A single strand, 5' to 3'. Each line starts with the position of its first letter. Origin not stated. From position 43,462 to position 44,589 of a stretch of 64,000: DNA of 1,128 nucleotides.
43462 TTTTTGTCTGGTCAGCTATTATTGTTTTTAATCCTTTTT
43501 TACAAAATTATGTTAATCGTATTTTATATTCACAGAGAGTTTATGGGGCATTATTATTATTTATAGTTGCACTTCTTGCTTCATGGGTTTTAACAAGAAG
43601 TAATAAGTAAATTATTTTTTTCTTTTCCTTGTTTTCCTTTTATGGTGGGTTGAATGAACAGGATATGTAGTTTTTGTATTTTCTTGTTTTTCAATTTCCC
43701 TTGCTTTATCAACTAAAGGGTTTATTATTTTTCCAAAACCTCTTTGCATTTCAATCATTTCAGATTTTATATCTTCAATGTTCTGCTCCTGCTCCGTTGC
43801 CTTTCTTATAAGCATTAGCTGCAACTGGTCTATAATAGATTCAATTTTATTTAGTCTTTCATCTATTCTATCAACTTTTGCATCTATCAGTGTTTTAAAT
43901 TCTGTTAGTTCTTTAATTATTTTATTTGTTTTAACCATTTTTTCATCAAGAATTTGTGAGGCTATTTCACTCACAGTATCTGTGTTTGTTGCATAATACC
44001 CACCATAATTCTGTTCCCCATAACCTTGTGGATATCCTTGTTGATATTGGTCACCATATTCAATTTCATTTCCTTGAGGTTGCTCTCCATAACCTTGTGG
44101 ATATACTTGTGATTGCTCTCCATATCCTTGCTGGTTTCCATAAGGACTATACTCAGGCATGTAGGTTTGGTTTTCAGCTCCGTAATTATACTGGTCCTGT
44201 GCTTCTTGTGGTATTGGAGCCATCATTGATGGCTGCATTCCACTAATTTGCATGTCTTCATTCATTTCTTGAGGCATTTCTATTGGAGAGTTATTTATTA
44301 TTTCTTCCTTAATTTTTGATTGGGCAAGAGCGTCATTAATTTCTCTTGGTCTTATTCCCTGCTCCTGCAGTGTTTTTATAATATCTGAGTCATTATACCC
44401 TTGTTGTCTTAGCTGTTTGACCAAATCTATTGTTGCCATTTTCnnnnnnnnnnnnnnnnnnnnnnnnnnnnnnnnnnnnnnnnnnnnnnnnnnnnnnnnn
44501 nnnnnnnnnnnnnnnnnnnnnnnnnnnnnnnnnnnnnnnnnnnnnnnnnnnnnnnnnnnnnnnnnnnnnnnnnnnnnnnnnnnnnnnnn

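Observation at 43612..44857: Archaeal protein with a UBA-like head, a roughly 100-aa Q/G/Y-rich prion-like low-complexity region and a coiled-coil tail, paired with a second coiled-coil protein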

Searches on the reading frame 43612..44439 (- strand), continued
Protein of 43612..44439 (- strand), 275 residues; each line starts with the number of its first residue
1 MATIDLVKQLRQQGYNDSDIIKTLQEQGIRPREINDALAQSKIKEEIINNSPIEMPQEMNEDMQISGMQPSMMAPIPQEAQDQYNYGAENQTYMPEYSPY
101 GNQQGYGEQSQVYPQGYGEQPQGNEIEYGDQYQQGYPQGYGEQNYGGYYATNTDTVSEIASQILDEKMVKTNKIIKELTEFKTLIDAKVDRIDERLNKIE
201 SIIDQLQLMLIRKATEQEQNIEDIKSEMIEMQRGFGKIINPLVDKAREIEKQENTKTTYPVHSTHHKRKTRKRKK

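Call 35: fold_search(model_id=the predicted structure, library=pdb)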
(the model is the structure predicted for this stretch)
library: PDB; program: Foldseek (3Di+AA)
matches with E <= 10: 42; with E <= 0.001: 0
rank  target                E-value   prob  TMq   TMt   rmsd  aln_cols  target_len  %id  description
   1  4xvn_F                1.0e+00  0.44  0.14  0.26   3.8        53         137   24  Crystal structure of the small terminase from thermophilic phage G20C (released 2016-02-10)
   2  4xvn_E                1.5e+00  0.35  0.14  0.26   3.3        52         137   25  Crystal structure of the small terminase from thermophilic phage G20C (released 2016-02-10)
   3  4xvn_A                2.1e+00  0.30  0.15  0.29   3.6        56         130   25  Crystal structure of the small terminase from thermophilic phage G20C (released 2016-02-10)
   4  7qrc_B                2.2e+00  0.51  0.14  0.54   2.1        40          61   15  X-ray structure of Trypanosoma cruzi PEX14 in complex with a PEX5-PEX14 PPI inhibitor (released 2022-11-23)
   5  3jui                  2.5e+00  0.12  0.14  0.21   5.2        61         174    8  Crystal Structure of the C-terminal Domain of Human Translation Initiation Factor eIF2B epsilon Subunit (released 2009-10-06)
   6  1x59_MODEL_1_A        2.5e+00  0.08  0.11  0.32  10.2        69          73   17  Solution structures of the WHEP-TRS domain of human histidyl-tRNA synthetase (released 2005-11-15)
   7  5aon_E                2.7e+00  0.47  0.13  0.67   2.0        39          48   18  Crystal structure of the conserved N-terminal domain of Pex14 from Trypanosoma brucei (released 2015-12-23)
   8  6zfw_C                3.4e+00  0.38  0.14  0.48   2.1        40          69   15  X-ray structure of the soluble N-terminal domain of T. cruzi PEX-14 (released 2020-12-09)
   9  6zfw_A                3.4e+00  0.38  0.14  0.48   2.1        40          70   15  X-ray structure of the soluble N-terminal domain of T. cruzi PEX-14 (released 2020-12-09)
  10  4bxu_MODEL_1_A        3.4e+00  0.23  0.13  0.48   7.3        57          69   16  Structure of Pex14 in complex with Pex5 LVxEF motif (released 2013-11-27)
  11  4xvn_C                3.4e+00  0.20  0.15  0.28   3.1        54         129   24  Crystal structure of the small terminase from thermophilic phage G20C (released 2016-02-10)
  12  7qrc_A                3.6e+00  0.35  0.14  0.56   2.1        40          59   15  X-ray structure of Trypanosoma cruzi PEX14 in complex with a PEX5-PEX14 PPI inhibitor (released 2022-11-23)
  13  6cii                  3.6e+00  0.11  0.12  0.25   7.6        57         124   21  Crystal structure of Chlamydomonas reinhardtii THB1 in the cyanomet state (released 2018-04-25)
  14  6s7m_H                4.1e+00  0.33  0.14  0.51   2.1        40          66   18  Structure of parasitic PEX14 in complex with a benzo[b]thiophene-7-carboxylic acid. (released 2020-07-15)
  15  4xdi_A                4.1e+00  0.09  0.12  0.24   7.8        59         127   20  Structure of Chlamydomonas reinhardtii THB1 (released 2015-01-21)
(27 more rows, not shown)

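Call 43: find_encoding_contigs(protein=P0030, flank=5000, max_places=3)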
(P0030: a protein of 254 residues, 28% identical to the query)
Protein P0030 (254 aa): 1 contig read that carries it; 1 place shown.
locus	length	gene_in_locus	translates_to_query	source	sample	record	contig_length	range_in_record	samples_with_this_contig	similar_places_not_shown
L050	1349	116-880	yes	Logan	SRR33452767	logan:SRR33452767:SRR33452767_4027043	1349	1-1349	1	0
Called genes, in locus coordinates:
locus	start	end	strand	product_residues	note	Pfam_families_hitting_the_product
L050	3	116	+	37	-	?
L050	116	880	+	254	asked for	-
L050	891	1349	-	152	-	?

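Call 45: search_protein_families(library=pfam, alignment_id=A1, max_evalue=1)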
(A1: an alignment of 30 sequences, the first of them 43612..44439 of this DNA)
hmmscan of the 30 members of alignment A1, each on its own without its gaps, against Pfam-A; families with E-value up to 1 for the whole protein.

A. member 1, window:43612-44439:- (275 aa): 7 families
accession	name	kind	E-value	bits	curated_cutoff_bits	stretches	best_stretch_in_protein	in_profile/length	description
PF24625.1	DUF7626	-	0.024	14.9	27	1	7-28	9-30/55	Domain of unknown function (DUF7626)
PF10779.14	XhlA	-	0.031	14.9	34.7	1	185-226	2-43/67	Haemolysin XhlA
PF11727.13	ISG65-75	-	0.045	13.4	25.1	1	170-252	51-129/281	Invariant surface glycoprotein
PF08397.16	IMD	-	0.062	13.2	26.2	1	149-252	46-149/219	IRSp53/MIM homology domain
PF09288.16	UBA_3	-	0.066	13.5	20.4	1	5-48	11-54/55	Fungal ubiquitin-associated domain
PF17111.11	PigL_N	-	0.11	12.3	27.2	1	170-233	140-203/209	Pigment biosynthesis cluster protein PigL N-terminal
PF23100.1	DUF2096_N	-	0.31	11.9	26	0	170-234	28-92/96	DUF2096 N-terminal four-helical bundle domain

B. families by the number of members that match (of 30 scanned): 108 families (the first 25 are shown)
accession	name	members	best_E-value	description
PF16526.10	CLZ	19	0.001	C-terminal leucine zipper domain of cyclic nucleotide-gated channels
PF07889.17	DUF1664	17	0.0035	Protein of unknown function (DUF1664)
PF24625.1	DUF7626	15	0.0017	Domain of unknown function (DUF7626)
PF17111.11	PigL_N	15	0.0056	Pigment biosynthesis cluster protein PigL N-terminal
PF09278.17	MerR-DNA-bind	15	0.013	MerR, DNA binding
PF04513.17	Baculo_PEP_C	13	0.0023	Baculovirus polyhedron envelope protein, PEP, C terminus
PF07851.19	TMEM120A-B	12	0.0089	TMEM120A/B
PF10779.14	XhlA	9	0.02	Haemolysin XhlA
PF13747.11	DUF4164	9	0.02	Domain of unknown function (DUF4164)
PF05478.16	Prominin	9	0.023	Prominin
PF10805.13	DUF2730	8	0.013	Protein of unknown function (DUF2730)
PF10046.14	BLOC1_2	7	0.013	Biogenesis of lysosome-related organelles complex-1 subunit 2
PF02631.22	RecX_HTH2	7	0.019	RecX, second three-helix domain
PF06667.17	PspB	7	0.13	Phage shock protein B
PF21938.1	CAP_N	5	0.092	CAP, N-terminal domain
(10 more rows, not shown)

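Call 61: search_protein_families(library=pfam, proteins=[L046:10432-11058:+, L047:4271-4894:+, L001:14393-15034:+, L046:5507-6004:+, L046:6011-6487:+, L046:4304-5476:+], max_evalue=0.5)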
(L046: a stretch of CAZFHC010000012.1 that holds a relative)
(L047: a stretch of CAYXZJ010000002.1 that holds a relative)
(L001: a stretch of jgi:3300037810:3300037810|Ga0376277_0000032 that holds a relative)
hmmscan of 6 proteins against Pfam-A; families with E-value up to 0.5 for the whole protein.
L046:10432-11058:+ (208 aa): 1 family
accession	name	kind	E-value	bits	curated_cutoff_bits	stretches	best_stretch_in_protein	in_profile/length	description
PF02163.28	Peptidase_M50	-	0.0046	16.7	27.2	1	121-156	69-100/221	Peptidase family M50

L047:4271-4894:+ (207 aa): 0 families

L001:14393-15034:+ (213 aa): 1 family
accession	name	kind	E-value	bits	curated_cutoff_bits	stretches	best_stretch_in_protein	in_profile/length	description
PF02654.20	CobS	-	0.025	15.2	23.2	1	134-198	85-157/207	Cobalamin-5-phosphate synthase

L046:5507-6004:+ (165 aa): 2 families
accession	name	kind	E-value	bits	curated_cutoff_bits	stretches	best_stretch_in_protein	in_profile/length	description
PF25487.1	ETR1_N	-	0.032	15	27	1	75-124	8-58/97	Ethylene receptor 1-like, N-terminal domain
PF09843.14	DUF2070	-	0.26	10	30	1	3-163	23-179/561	Predicted membrane protein (DUF2070)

L046:6011-6487:+ (158 aa): 0 families

L046:4304-5476:+ (390 aa): 1 family
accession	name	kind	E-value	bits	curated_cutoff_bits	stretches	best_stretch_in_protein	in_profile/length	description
PF01970.21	TctA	-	1.7e-49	169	28.9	1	6-377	2-422/423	Tripartite tricarboxylate transporter TctA family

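Call 64: find_related_loci(query=A1, collection=viral_contigs, flank=5000)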
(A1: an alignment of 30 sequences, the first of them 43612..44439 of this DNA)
Query A1 (275 aa) in viral_contigs; peptide patterns used: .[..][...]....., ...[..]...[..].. (x = any residue, [..] = any of these).
54 stretches matched a pattern, but none encodes a relative of the query by tblastn (E <= 1e-3).

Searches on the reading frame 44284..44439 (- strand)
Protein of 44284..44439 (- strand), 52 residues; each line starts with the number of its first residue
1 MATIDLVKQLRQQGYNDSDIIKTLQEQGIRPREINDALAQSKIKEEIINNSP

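Call 52: find_homologous_proteins(query=A3, max_evalue=0.01)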
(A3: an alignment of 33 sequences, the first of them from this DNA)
Query A3 (33 sequences) (52 aa, profile of the alignment): 17 proteins with E <= 0.01 among 204 candidates.
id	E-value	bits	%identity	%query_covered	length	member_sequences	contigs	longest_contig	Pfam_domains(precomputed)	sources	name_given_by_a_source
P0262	6.1e-21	91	68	96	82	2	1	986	-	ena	-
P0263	9.8e-21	91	66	96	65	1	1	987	-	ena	-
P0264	2.8e-20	89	44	100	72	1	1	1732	-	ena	-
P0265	2.9e-20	89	49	90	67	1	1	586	PF08004.18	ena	-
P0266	1.1e-19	87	46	100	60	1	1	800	-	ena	-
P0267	1.8e-19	87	57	85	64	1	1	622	PF24625.2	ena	-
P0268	1.0e-18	84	48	100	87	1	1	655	PF08004.18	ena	-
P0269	2.5e-18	83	52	85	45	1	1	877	PF08004.18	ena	-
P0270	2.2e-17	80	45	90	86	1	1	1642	PF08004.18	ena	-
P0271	1.7e-16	77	43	98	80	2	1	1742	PF08004.18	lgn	-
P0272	5.7e-16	75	43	98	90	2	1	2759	-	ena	-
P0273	1.1e-15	75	45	90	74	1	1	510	-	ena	-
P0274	3.1e-15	73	50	85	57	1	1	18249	-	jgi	-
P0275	1.2e-14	71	43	90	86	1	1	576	-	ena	-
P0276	5.5e-14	69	44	92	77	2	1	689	-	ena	-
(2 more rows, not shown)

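Call 53: search_protein_families(library=pfam, proteins=[P0265, P0268, P0269, P0270, P0271, P0274, P0267, P0264, P0272], max_evalue=0.1)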
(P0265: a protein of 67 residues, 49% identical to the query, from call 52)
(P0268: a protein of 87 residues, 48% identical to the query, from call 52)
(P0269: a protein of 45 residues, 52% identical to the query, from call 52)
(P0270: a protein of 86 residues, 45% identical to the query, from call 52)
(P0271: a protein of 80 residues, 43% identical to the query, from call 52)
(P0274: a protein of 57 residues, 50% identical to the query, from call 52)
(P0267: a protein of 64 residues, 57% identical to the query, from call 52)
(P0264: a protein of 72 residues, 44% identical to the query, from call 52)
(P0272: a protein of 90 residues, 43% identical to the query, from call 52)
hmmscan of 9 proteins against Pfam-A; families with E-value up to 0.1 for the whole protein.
P0265 (67 aa): 3 families
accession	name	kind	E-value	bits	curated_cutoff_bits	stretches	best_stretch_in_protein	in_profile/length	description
PF24625.1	DUF7626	-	0.00022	21.4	27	1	7-28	9-30/55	Domain of unknown function (DUF7626)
PF02631.22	RecX_HTH2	-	0.01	16.5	26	1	10-38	14-42/42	RecX, second three-helix domain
PF01323.26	DSBA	-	0.065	13.4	25.6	1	9-56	114-161/191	DSBA-like thioredoxin domain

P0268 (87 aa): 6 families
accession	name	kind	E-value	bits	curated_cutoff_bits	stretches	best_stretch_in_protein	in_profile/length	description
PF04760.21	IF2_N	-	0.00033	20.8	25.3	1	13-45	13-45/53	Translation initiation factor IF-2, N-terminal region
PF24625.1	DUF7626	-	0.0016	18.6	27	1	6-28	8-30/55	Domain of unknown function (DUF7626)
PF06898.16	YqfD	-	0.022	14.1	25.2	1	12-53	111-152/379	Putative stage IV sporulation protein YqfD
PF04361.18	DUF494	-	0.026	14.8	22.6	1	4-83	9-78/153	Protein of unknown function (DUF494)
PF09288.16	UBA_3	-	0.067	13.5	20.4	0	17-52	9-44/55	Fungal ubiquitin-associated domain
PF22943.2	HTH_68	-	0.088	12.9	27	0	2-24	5-27/45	Putative helix-turn-helix domain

P0269 (45 aa): 4 families
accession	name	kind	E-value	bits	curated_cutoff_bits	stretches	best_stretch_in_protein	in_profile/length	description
PF24625.1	DUF7626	-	0.00072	19.7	27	1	6-28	8-30/55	Domain of unknown function (DUF7626)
PF22943.2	HTH_68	-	0.0028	17.7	27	0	1-20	4-23/45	Putative helix-turn-helix domain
PF20159.5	YidB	-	0.044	14.5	24.3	1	3-44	52-95/132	YidB-like protein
PF04760.21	IF2_N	-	0.06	13.6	25.3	1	13-44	13-44/53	Translation initiation factor IF-2, N-terminal region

P0270 (86 aa): 5 families
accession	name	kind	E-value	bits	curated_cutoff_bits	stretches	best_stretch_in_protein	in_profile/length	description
PF24625.1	DUF7626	-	0.0023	18.1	27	1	6-27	8-29/55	Domain of unknown function (DUF7626)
PF22943.2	HTH_68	-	0.0065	16.5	27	1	1-24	4-27/45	Putative helix-turn-helix domain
PF08004.16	DUF1699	-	0.033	14.3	33.4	1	3-29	93-119/130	Protein of unknown function (DUF1699)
PF11813.13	DUF3334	-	0.079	13.2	25.2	1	9-63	78-131/226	Protein of unknown function (DUF3334)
PF08312.17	cwf21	-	0.091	13.2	23.2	0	9-28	19-38/44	cwf21 domain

P0271 (80 aa): 8 families
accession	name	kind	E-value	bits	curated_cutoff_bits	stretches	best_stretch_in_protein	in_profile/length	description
PF04760.21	IF2_N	-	0.005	17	25.3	1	13-48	13-48/53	Translation initiation factor IF-2, N-terminal region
PF15530.11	Ntox25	-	0.018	15.3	25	1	16-52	7-43/168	Bacterial toxin 25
PF01379.25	Porphobil_deam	-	0.031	14.2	22.1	1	6-47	30-72/207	Porphobilinogen deaminase, dipyromethane cofactor binding domain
PF20075.5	DUF6471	-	0.034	14.5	26.8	1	22-44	11-33/65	Domain of unknown function (DUF6471)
PF04185.19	Phosphoesterase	-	0.036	13.7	23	1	8-48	158-197/356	Phosphoesterase family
PF24625.1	DUF7626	-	0.038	14.2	27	1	7-28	9-30/55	Domain of unknown function (DUF7626)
PF24654.2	CEP76_N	-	0.056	14.2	27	0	8-29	31-52/60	CEP76 N-terminal domain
PF13670.12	PepSY_2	-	0.086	13.3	24.3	0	33-62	24-53/83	Peptidase propeptide and YPEB domain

P0274 (57 aa): 3 families
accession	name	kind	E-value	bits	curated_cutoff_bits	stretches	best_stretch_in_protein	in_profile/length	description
PF24625.1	DUF7626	-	0.0014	18.8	27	1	7-27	9-29/55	Domain of unknown function (DUF7626)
PF21694.2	DNA_pol3_delta_C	-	0.028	14.8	27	1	3-49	46-89/121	DNA polymerase III delta subunit, C-terminal domain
PF20159.5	YidB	-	0.057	14.1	24.3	1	3-54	52-105/132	YidB-like protein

P0267 (64 aa): 4 families
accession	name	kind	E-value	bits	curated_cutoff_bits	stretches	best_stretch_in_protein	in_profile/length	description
PF24625.1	DUF7626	-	1.2e-05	25.5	27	2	16-41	4-29/55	Domain of unknown function (DUF7626)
PF01379.25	Porphobil_deam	-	0.0041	17.1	22.1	1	6-56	30-81/207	Porphobilinogen deaminase, dipyromethane cofactor binding domain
PF18401.7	Thioredoxin_13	-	0.025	14.9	26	1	17-48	101-132/136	Thioredoxin-like domain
PF24654.2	CEP76_N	-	0.08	13.7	27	0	3-29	22-52/60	CEP76 N-terminal domain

P0264 (72 aa): 8 families
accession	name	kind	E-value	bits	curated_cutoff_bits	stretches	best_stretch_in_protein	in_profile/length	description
PF24625.1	DUF7626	-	0.0051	17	27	1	6-28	8-30/55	Domain of unknown function (DUF7626)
PF08145.17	BOP1NT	-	0.025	15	29.6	1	16-71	55-108/259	BOP1NT (NUC169) domain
PF20891.2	DUF6844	-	0.034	14.7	27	1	11-40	7-36/97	Domain of unknown function (DUF6844)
PF18401.7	Thioredoxin_13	-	0.036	14.4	26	1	17-49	101-133/136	Thioredoxin-like domain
PF04760.21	IF2_N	-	0.042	14.1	25.3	1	14-44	14-44/53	Translation initiation factor IF-2, N-terminal region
PF07508.19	Recombinase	-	0.055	14.2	21.1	1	3-50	6-52/102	Recombinase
PF18579.7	Raf1_HTH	-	0.063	13.4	27.3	1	4-37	6-39/61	Rubisco accumulation factor 1 helix turn helix domain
PF22448.1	RepB_primase_C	-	0.1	13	26.1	0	17-40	7-30/54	RepB DNA-primase C-terminal helical domain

P0272 (90 aa): 2 families
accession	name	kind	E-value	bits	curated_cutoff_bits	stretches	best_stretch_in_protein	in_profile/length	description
PF24625.1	DUF7626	-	0.011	15.9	27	1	6-28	8-30/55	Domain of unknown function (DUF7626)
PF04611.18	AalphaY_MDB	-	0.1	13.2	32.1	0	18-56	50-86/146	Mating type protein A alpha Y mating type dependent binding region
